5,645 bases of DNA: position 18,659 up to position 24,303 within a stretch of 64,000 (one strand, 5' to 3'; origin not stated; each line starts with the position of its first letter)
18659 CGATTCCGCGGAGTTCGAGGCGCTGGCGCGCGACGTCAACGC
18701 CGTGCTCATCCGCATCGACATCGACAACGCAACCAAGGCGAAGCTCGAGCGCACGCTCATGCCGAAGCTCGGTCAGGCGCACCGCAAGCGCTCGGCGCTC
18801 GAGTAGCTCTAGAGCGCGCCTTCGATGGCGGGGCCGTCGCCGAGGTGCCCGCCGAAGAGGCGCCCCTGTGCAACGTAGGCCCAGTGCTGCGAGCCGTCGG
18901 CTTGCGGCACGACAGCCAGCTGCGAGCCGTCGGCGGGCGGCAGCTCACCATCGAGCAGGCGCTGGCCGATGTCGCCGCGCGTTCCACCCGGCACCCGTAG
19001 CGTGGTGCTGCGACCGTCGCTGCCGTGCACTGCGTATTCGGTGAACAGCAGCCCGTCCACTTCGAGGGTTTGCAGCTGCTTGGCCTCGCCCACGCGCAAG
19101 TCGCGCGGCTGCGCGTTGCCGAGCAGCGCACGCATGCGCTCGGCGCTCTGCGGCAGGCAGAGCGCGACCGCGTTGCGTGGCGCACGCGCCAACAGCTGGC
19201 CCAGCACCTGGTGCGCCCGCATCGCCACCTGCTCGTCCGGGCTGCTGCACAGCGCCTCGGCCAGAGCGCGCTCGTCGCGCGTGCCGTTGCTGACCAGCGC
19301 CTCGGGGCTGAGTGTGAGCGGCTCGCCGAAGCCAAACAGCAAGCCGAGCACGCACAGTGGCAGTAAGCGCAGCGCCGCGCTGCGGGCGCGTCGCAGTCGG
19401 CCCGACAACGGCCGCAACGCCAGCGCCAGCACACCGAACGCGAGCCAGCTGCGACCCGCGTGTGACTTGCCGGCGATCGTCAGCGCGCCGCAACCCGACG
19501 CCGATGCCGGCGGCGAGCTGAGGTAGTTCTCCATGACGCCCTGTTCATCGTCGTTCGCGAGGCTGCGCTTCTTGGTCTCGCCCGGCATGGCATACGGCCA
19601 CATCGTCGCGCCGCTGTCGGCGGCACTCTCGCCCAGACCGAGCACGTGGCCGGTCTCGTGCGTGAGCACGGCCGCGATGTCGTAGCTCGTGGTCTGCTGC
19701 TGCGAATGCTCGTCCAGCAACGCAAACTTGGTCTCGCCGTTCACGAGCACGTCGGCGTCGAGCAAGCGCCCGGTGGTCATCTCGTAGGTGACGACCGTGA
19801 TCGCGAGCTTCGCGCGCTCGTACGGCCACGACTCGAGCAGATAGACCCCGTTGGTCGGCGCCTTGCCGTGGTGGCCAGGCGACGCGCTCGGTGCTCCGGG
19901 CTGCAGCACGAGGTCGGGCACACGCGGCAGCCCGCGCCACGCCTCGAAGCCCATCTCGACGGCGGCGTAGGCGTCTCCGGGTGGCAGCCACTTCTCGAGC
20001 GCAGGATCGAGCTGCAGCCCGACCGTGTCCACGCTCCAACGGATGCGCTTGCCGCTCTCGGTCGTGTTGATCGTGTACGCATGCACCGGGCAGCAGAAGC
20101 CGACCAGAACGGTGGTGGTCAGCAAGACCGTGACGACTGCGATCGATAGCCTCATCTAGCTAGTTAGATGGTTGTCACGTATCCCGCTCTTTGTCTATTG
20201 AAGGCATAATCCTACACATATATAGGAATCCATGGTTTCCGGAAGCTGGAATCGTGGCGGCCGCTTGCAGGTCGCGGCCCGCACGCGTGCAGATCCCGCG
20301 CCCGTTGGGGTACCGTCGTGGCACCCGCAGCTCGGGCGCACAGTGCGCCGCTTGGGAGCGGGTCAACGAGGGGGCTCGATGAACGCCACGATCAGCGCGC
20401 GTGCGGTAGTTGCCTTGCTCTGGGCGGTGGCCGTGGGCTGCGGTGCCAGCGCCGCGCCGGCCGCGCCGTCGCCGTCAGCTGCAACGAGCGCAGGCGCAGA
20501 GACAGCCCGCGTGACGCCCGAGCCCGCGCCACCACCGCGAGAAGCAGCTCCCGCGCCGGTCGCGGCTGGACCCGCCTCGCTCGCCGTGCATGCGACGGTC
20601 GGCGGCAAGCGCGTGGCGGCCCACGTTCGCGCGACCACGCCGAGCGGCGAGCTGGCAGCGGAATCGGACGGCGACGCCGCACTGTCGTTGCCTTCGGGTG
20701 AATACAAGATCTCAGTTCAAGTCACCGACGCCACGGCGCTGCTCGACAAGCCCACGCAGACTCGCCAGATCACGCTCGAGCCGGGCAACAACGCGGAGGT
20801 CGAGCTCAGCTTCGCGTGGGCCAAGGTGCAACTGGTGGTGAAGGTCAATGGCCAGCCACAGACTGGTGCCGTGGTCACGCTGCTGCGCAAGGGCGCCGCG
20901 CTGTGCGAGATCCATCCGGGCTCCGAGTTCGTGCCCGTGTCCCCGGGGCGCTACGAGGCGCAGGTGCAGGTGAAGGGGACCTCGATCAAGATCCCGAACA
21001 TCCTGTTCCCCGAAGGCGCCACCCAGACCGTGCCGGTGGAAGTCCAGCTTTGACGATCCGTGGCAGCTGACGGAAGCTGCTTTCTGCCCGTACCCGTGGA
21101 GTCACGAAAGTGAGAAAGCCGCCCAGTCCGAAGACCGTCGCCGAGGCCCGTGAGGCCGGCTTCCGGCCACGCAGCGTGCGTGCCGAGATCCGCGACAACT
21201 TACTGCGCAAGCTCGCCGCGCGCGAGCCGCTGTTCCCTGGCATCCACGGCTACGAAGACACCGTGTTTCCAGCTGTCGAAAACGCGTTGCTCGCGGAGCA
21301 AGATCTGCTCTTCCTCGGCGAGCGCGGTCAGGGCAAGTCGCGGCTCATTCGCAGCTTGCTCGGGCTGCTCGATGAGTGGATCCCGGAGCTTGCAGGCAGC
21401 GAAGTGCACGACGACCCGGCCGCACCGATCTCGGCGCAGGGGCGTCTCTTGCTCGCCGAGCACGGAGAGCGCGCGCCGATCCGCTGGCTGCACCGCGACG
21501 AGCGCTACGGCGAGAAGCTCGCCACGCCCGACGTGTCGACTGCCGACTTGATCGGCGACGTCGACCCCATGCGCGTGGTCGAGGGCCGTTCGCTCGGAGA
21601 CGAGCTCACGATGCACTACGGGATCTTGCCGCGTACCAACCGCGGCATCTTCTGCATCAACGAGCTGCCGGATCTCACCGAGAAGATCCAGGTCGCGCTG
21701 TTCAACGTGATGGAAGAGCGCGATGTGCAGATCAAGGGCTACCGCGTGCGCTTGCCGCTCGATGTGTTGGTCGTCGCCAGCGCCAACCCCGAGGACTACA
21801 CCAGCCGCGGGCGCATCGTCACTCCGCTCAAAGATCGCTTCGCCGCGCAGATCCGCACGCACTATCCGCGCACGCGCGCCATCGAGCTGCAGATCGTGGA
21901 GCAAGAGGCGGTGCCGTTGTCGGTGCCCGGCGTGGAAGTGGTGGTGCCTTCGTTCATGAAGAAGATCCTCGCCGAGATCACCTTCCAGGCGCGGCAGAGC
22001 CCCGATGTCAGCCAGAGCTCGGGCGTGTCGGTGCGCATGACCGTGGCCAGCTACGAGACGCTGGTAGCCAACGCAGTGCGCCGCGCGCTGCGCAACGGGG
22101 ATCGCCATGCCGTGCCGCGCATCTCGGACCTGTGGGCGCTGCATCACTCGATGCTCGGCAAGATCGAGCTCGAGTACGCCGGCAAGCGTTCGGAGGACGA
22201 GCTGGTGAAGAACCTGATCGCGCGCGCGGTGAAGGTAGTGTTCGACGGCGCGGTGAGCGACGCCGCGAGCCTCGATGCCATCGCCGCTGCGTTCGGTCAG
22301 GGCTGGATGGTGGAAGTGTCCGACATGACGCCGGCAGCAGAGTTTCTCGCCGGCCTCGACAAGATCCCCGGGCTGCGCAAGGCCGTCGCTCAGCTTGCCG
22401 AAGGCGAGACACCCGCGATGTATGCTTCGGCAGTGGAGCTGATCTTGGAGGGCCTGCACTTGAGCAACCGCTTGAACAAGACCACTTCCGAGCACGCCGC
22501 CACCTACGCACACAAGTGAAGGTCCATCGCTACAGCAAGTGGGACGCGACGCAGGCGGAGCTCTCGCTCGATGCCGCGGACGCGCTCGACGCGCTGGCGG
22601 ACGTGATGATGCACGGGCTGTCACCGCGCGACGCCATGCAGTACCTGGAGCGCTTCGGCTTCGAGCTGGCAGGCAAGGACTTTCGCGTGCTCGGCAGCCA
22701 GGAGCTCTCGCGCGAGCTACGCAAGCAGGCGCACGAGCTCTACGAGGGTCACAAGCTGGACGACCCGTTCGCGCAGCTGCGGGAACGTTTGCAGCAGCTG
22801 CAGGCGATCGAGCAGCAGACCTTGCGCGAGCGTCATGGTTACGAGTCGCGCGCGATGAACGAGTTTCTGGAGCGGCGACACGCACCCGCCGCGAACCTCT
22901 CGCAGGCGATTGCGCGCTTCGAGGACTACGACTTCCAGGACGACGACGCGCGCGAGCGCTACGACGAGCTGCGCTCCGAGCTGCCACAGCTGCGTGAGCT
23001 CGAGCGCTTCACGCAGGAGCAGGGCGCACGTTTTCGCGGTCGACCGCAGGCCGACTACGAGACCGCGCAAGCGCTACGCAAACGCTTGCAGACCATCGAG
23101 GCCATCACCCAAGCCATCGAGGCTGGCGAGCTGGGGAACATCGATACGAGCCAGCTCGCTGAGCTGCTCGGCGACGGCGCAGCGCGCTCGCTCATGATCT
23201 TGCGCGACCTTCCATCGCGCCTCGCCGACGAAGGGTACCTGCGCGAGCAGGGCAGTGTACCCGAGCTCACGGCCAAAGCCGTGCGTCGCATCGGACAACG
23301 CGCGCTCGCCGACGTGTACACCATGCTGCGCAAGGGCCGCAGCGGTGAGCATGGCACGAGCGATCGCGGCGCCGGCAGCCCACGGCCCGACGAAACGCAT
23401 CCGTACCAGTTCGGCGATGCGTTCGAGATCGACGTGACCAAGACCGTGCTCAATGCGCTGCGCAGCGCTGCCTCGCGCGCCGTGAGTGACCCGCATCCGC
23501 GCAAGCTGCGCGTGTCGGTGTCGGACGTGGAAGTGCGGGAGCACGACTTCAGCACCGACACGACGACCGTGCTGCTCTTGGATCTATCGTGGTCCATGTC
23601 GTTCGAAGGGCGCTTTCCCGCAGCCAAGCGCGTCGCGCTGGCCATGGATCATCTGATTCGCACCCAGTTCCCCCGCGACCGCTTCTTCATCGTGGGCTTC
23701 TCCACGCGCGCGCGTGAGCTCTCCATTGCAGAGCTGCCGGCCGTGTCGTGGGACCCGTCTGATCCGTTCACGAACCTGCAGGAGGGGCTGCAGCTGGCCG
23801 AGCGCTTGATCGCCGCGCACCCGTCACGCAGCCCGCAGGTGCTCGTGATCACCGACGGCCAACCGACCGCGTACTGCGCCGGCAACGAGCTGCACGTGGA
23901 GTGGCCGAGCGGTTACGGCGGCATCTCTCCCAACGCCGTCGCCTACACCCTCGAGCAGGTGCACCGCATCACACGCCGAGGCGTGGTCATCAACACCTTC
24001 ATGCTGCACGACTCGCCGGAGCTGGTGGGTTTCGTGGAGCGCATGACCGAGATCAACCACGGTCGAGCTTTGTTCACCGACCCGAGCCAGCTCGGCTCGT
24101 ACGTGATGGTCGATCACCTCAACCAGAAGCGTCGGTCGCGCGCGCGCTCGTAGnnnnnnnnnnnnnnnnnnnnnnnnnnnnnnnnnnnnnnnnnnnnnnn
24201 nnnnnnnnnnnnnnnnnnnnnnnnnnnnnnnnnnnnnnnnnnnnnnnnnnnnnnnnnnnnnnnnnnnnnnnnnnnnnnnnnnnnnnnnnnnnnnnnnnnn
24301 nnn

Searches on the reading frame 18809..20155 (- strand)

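Call 10: search_protein_families(library=pfam, proteins=[window:18809-20155:-], max_evalue=0.01)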
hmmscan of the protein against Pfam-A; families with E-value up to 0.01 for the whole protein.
window:18809-20155:- (448 aa): 2 families
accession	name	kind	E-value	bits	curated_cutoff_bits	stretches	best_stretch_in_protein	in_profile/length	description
PF00413.30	Peptidase_M10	-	3.2e-09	37.3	24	1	138-211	84-158/159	Matrixin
PF02031.22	Peptidase_M7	-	0.0048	17.4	25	1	146-200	67-118/133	Streptomyces extracellular neutral proteinase (M7) family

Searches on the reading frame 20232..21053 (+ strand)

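Call 10: search_protein_families(library=pfam, proteins=[window:20232-21053:+], max_evalue=0.01)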
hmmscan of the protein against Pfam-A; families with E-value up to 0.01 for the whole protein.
window:20232-21053:+ (273 aa): 4 families
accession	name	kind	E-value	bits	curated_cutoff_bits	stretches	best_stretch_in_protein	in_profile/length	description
PF13620.12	CarboxypepD_reg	-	0.0016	19.2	32.3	0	128-192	19-79/82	Carboxypeptidase regulatory-like domain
PF23374.1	Fn3_arc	-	0.0054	17.2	28.9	0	109-167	17-74/78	Archaeal fibronectin-III type-like domain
PF07495.19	Y_Y_Y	-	0.0063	16.8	26.6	0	153-166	35-48/65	Y_Y_Y domain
PF14344.12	DUF4397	-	0.0076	17.2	30.6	0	148-192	34-77/119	Domain of unknown function (DUF4397)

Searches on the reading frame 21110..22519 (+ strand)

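Call 10: search_protein_families(library=pfam, proteins=[window:21110-22519:+], max_evalue=0.01)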
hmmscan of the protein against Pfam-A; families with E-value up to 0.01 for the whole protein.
window:21110-22519:+ (469 aa): 6 families
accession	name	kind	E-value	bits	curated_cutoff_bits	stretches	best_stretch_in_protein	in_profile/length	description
PF07728.20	AAA_5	-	5.2e-08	33.4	22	1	133-244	28-139/139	AAA domain (dynein-related subfamily)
PF00158.32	Sigma54_activat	-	2e-06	28.1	20.2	1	169-227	85-143/168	Sigma-54 interaction domain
PF07726.17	AAA_3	-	6.7e-06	26.5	27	1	139-244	33-129/131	ATPase family associated with various cellular activities (AAA)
PF01078.27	Mg_chelatase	-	7.2e-06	26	20.3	0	167-227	96-158/207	Magnesium chelatase, subunit ChlI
PF00493.29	MCM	-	7.2e-06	25.7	23.3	1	164-229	108-175/224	MCM P-loop domain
PF20030.5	bpMoxR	-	0.0036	16.8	27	0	56-89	90-123/205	MoxR domain in the MoxR-vWA-beta-propeller ternary systems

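Call 56: search_protein_families(library=padloc, proteins=[window:21110-22519:+], max_evalue=0.01)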
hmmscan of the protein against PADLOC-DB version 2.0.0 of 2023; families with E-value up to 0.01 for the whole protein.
window:21110-22519:+ (469 aa): 1 family
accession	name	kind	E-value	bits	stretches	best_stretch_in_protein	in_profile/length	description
PDLC01994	RtcR_PspF1--CARF_AAA_HTH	-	0.0001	19.5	0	66-87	184-205/468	-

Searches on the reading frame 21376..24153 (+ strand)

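Call 26: search_protein_families(library=pfam, proteins=[window:21376-24153:+], max_evalue=0.01)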
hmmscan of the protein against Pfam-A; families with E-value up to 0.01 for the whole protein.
window:21376-24153:+ (925 aa): 1 family
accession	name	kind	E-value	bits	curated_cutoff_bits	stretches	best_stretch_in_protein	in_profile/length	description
PF13519.12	VWA_2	-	5.1e-07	30.7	27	1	731-829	1-107/107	von Willebrand factor type A domain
